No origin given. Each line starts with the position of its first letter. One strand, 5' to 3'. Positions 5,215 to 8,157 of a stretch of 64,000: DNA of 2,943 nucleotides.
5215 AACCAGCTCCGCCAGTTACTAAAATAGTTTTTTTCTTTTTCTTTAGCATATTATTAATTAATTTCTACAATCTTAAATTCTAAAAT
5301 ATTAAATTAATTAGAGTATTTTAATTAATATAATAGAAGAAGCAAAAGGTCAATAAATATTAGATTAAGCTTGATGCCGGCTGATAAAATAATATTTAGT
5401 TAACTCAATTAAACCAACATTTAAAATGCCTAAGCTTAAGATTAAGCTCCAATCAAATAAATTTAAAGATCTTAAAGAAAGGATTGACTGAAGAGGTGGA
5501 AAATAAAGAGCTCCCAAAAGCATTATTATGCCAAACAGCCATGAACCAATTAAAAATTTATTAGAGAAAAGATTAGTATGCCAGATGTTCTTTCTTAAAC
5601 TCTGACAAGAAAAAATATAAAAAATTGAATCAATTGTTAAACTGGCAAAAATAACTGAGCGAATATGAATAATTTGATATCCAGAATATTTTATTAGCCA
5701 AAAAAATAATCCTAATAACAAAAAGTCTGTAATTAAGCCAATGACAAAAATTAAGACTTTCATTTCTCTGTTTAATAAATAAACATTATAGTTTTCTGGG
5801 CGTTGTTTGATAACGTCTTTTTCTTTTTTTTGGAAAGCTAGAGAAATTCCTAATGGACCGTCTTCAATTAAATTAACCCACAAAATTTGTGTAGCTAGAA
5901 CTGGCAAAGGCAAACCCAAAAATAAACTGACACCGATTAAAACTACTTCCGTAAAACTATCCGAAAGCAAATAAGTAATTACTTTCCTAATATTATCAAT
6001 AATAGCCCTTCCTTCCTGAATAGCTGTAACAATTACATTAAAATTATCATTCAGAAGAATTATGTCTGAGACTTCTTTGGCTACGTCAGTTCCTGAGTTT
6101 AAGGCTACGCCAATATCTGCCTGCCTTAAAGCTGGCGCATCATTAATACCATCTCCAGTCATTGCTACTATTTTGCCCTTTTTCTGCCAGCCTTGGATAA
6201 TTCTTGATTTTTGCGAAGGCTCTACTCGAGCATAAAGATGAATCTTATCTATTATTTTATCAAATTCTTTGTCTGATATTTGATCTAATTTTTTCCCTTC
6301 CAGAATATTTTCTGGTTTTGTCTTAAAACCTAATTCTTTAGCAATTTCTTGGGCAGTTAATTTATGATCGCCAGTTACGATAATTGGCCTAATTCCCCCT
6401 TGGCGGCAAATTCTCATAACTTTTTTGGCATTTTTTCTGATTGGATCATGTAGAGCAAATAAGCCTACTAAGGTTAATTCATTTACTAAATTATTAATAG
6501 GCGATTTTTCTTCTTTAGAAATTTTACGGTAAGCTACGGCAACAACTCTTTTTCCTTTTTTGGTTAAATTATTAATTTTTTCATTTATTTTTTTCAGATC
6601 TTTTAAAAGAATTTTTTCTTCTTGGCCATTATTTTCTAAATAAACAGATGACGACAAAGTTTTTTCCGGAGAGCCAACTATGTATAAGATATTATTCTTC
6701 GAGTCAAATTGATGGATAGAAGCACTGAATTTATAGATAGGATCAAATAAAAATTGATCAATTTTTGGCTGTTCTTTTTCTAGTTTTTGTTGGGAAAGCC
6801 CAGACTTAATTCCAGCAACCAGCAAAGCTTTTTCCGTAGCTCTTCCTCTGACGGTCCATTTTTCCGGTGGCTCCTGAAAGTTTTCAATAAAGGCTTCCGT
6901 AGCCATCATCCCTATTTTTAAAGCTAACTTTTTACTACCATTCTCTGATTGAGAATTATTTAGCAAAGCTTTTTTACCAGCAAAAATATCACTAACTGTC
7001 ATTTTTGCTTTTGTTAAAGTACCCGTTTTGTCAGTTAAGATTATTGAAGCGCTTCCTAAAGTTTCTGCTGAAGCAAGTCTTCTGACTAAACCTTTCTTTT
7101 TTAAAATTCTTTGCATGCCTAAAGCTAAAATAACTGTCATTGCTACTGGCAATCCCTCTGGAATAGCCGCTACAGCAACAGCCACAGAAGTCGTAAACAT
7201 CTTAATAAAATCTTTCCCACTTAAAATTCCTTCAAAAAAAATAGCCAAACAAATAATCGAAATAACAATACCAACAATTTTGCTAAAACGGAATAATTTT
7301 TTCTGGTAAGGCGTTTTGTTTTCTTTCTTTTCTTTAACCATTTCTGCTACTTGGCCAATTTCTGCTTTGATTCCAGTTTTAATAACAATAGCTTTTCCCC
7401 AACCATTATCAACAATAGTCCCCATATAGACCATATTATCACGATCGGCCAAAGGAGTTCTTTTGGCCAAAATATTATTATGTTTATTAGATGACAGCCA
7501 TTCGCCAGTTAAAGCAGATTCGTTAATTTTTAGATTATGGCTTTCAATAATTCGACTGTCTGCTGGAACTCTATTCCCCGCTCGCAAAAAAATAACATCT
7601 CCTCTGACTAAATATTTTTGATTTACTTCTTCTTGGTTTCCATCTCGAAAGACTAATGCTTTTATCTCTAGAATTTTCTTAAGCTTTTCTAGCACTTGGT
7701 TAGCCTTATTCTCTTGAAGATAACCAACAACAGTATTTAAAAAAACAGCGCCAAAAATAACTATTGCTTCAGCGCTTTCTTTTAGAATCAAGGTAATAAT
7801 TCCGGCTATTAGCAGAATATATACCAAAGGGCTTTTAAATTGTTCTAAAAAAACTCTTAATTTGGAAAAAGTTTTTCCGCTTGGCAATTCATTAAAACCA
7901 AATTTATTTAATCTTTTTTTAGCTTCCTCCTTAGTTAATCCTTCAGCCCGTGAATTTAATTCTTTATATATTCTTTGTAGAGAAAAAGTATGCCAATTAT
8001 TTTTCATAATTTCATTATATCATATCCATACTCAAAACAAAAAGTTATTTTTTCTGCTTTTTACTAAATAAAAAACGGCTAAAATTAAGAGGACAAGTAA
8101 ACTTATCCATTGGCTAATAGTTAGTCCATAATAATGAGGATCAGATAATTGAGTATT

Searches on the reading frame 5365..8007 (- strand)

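Call 35: search_protein_families(library=pfam, proteins=[window:5365-8007:-], max_evalue=0.00001)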
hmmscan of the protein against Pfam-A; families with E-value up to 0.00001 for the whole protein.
window:5365-8007:- (880 aa): 6 families
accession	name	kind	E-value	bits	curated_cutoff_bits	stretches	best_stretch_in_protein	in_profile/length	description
PF00122.25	E1-E2_ATPase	-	4e-51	173.6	28.1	1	113-304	3-181/181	E1-E2 ATPase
PF00689.26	Cation_ATPase_C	-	2.6e-37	128.7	27.3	1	700-872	1-174/175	Cation transporting ATPase, C-terminus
PF00702.32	Hydrolase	-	3e-21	77.1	26.4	1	322-631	3-191/191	haloacid dehalogenase-like hydrolase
PF00690.31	Cation_ATPase_N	-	4.2e-20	71.6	20.4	1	5-71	1-68/69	Cation transporter/ATPase, N-terminus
PF13246.12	Cation_ATPase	-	8.6e-11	42.2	21.7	1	376-453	9-87/91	Cation transport ATPase (P-type)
PF08282.18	Hydrolase_3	-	7.5e-06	26.3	20.9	0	608-663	200-255/255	haloacid dehalogenase-like hydrolase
